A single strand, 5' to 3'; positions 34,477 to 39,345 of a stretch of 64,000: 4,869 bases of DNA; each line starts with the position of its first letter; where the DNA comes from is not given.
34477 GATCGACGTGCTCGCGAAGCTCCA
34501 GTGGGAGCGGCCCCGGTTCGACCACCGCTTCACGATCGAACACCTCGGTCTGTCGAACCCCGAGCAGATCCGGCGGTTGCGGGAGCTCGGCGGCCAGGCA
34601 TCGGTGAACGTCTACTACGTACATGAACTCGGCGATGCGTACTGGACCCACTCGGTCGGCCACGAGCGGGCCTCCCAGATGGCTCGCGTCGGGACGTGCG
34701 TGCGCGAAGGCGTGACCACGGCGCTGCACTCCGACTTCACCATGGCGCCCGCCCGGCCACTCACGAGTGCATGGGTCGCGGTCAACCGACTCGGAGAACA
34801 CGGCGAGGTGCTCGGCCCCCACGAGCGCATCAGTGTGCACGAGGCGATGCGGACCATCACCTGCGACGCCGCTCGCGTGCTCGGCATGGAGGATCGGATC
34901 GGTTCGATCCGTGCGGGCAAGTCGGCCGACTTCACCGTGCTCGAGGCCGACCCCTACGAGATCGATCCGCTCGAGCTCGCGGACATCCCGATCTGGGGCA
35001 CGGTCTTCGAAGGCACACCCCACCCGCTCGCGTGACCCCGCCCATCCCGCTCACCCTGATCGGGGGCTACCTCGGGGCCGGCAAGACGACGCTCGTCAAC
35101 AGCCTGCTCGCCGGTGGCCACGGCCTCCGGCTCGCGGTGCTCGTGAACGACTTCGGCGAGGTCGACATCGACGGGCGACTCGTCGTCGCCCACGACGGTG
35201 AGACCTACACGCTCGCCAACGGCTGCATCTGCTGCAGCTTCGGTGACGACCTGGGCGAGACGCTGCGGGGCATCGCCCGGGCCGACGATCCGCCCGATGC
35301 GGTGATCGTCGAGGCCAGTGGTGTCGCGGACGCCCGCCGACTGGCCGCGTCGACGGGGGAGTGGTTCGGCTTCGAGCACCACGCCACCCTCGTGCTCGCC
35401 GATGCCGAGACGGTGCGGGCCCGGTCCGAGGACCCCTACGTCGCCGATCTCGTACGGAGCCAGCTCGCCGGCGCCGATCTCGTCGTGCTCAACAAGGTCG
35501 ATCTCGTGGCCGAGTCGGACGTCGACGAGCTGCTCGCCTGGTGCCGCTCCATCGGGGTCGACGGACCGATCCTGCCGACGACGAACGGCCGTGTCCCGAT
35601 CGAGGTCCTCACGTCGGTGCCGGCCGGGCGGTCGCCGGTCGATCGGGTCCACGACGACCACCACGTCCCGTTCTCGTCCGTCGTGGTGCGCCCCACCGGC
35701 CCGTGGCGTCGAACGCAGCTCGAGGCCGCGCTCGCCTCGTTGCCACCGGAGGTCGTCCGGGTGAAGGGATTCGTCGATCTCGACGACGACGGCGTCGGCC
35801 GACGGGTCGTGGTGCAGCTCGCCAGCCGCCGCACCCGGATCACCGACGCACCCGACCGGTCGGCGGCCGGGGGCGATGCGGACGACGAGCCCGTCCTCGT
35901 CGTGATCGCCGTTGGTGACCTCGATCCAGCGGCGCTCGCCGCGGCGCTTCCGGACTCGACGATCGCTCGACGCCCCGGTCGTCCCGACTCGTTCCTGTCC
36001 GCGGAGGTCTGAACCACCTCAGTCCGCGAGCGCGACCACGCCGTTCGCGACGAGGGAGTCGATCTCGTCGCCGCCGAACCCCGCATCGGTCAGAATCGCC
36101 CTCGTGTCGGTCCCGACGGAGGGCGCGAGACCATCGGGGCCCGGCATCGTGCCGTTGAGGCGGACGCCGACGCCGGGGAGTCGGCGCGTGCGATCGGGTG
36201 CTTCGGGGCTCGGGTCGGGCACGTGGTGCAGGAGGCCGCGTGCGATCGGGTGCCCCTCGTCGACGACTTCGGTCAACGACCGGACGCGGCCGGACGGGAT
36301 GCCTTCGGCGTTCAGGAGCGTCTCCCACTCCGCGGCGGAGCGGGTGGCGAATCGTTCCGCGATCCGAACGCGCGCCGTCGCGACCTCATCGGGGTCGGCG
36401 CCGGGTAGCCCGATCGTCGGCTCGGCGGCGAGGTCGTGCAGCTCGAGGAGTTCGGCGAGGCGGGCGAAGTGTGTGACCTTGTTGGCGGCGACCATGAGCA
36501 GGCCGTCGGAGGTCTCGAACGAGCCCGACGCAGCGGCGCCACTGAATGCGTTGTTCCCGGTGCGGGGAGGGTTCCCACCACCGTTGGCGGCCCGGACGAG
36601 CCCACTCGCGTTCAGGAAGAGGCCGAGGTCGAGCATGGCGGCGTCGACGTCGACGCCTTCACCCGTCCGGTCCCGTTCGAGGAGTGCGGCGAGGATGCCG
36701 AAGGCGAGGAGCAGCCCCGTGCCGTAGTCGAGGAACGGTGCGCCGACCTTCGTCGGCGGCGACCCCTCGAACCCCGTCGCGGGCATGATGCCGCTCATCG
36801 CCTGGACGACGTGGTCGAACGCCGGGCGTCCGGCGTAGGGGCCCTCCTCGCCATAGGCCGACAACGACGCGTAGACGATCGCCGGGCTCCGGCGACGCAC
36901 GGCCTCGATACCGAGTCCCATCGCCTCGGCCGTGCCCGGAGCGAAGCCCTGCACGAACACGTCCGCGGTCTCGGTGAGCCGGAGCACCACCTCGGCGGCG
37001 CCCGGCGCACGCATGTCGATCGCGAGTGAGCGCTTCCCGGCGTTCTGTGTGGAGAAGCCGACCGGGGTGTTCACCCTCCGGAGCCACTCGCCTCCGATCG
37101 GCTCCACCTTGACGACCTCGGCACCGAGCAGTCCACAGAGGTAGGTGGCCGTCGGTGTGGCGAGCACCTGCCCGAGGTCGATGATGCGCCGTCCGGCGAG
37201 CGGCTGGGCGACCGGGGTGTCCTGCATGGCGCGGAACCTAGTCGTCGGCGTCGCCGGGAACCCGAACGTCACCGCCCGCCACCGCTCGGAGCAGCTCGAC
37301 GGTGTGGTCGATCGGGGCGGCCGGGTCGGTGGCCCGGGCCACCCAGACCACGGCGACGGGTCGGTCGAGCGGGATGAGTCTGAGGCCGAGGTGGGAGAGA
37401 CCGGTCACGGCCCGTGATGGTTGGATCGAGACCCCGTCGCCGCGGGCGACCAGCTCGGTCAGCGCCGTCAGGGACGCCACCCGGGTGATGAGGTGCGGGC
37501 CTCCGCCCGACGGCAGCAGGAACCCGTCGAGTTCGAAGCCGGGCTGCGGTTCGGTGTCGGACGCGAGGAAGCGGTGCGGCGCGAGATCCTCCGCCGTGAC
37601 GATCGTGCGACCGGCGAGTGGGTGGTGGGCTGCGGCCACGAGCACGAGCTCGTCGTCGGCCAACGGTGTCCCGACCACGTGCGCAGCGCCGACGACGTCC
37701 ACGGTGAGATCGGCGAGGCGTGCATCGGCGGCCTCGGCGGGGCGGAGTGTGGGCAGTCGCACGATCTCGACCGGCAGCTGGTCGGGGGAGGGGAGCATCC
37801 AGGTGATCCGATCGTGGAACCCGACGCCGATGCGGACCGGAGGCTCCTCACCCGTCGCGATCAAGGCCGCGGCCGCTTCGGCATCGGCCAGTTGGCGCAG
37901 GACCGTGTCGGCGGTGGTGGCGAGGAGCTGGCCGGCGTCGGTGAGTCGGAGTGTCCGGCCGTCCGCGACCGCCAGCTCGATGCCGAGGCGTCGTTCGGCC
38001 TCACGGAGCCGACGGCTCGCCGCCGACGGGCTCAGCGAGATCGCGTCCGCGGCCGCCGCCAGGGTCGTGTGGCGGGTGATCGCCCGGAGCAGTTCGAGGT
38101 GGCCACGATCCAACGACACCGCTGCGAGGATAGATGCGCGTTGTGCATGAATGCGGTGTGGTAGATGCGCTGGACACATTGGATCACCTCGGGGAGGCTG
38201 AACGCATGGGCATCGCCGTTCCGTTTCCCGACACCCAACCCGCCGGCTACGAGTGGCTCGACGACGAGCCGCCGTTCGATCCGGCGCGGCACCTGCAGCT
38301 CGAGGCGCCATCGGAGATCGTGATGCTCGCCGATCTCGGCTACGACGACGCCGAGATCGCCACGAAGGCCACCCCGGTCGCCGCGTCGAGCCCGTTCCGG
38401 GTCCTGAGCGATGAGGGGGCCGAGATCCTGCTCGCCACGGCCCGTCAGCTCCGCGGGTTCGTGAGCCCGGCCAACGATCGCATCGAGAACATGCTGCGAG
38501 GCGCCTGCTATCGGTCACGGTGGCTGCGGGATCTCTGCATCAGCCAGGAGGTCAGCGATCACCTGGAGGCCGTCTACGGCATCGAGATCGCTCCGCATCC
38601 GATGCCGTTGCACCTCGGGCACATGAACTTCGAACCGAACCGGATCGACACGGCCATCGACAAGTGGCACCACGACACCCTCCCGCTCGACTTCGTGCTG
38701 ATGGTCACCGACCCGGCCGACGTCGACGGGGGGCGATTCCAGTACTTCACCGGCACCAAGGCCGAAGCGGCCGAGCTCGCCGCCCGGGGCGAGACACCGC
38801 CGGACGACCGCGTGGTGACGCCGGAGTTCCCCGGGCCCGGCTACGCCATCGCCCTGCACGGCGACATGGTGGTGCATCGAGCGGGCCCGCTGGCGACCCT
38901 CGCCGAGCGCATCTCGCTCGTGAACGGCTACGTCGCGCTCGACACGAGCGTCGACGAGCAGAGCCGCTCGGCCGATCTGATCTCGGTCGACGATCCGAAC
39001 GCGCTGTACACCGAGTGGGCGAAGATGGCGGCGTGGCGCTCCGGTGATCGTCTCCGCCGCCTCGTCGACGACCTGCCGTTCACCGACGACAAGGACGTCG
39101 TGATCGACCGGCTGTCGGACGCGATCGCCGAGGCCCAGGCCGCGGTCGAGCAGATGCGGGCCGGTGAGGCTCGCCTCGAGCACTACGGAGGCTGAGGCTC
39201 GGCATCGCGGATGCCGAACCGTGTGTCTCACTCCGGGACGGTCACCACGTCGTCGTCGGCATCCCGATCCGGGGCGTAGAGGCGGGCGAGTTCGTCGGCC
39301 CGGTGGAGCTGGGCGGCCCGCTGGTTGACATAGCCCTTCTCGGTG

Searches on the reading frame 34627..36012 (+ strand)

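Call 48: search_protein_families(library=pfam, proteins=[window:34627-36012:+], max_evalue=0.0001)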
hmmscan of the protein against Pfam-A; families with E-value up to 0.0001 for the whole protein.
window:34627-36012:+ (461 aa): 2 families
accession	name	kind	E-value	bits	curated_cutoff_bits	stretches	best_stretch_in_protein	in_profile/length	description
PF02492.25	cobW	-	1e-39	136.5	20.7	1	141-310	1-173/180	CobW/HypB/UreG, nucleotide-binding domain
PF07683.19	CobW_C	-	1.2e-12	48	22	1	349-441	1-90/94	Cobalamin synthesis protein cobW C-terminal domain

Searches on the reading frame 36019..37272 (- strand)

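Call 44: search_protein_families(library=pfam, proteins=[window:36019-37272:-], max_evalue=0.0001)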
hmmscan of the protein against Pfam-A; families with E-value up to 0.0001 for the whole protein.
window:36019-37272:- (417 aa): 1 family
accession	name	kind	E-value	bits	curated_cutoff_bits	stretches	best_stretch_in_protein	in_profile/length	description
PF02515.22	CoA_transf_3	-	4.8e-94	315.9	23.3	1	25-390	1-366/366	CoA-transferase family III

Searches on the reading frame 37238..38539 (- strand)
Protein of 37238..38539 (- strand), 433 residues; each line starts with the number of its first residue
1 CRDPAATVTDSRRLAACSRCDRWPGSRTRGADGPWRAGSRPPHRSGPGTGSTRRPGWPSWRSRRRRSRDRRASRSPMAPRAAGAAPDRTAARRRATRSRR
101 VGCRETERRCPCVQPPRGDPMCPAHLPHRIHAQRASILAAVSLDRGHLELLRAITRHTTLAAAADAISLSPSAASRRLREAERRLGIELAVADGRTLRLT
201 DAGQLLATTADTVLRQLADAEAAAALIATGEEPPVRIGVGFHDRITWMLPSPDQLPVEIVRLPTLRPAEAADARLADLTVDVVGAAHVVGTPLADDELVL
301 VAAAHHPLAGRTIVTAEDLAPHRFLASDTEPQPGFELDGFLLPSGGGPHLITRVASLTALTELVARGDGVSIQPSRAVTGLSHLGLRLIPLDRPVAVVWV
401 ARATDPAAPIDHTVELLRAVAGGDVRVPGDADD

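Call 44: search_protein_families(library=pfam, proteins=[window:37238-38539:-], max_evalue=0.0001)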
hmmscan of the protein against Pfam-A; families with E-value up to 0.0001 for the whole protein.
window:37238-38539:- (433 aa): 2 families
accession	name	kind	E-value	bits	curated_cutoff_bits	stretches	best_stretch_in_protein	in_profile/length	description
PF03466.25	LysR_substrate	-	1.6e-16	60.8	28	1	286-406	68-194/209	LysR substrate binding domain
PF00126.33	HTH_1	-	5.1e-12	46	26.6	1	147-204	3-60/60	Bacterial regulatory helix-turn-helix protein, lysR family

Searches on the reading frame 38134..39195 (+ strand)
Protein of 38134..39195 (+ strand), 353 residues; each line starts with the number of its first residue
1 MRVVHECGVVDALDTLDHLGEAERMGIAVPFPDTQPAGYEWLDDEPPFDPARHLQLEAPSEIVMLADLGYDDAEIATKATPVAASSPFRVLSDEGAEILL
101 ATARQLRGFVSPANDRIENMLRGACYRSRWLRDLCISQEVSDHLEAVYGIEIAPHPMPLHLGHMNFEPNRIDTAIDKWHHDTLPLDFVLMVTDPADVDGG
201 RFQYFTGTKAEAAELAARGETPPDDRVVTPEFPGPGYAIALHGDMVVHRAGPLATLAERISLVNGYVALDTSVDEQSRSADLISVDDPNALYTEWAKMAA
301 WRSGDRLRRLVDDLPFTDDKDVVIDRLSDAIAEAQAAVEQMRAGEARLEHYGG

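Call 44: search_protein_families(library=pfam, proteins=[window:38134-39195:+], max_evalue=0.0001)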
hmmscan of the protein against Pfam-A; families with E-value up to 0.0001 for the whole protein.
window:38134-39195:+ (353 aa): 0 families

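Call 62: search_protein_families(library=pfam, proteins=[window:38134-39195:+], max_evalue=0.001)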
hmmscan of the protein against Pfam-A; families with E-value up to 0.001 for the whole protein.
window:38134-39195:+ (353 aa): 1 family
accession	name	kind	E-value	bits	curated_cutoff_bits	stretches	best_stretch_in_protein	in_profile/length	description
PF23169.1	HalD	-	0.00021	21.2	26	1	128-276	74-218/228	Halogenase D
